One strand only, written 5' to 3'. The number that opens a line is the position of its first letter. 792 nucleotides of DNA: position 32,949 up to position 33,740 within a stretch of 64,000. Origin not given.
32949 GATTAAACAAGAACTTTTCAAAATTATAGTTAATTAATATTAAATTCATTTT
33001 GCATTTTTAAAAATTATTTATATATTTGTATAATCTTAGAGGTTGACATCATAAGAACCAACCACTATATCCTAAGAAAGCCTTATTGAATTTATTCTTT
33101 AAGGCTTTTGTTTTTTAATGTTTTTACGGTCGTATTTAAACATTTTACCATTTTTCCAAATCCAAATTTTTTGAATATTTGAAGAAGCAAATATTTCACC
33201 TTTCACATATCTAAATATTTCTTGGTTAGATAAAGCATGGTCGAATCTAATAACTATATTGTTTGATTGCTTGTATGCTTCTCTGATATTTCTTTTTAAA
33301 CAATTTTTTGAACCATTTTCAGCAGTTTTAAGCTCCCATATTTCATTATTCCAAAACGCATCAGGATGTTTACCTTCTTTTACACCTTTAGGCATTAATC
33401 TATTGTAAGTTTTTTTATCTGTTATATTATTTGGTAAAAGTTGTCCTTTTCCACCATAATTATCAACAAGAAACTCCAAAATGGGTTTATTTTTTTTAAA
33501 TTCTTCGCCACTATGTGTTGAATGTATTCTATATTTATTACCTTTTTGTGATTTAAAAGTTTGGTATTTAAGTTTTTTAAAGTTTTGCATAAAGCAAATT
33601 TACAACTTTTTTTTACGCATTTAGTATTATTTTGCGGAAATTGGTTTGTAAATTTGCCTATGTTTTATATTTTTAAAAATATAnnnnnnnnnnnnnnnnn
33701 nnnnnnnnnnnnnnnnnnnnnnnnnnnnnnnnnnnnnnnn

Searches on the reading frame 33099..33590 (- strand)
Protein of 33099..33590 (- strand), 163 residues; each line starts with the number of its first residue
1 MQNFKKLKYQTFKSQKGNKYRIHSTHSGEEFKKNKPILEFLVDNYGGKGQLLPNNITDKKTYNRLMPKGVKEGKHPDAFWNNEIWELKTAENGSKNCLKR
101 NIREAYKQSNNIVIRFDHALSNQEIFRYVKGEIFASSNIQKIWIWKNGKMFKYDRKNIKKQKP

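Call 42: search_protein_families(library=pfam, proteins=[window:33099-33590:-], max_evalue=1)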
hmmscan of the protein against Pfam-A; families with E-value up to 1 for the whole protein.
window:33099-33590:- (163 aa): 2 families
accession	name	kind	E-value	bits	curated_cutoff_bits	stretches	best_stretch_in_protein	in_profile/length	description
PF18451.7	CdiA_C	-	8.8e-10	39.1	26.6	1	74-149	1-80/81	Contact-dependent growth inhibition CdiA C-terminal domain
PF24087.1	DUF7372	-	0.94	9.8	27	0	131-145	22-36/53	Domain of unknown function (DUF7372)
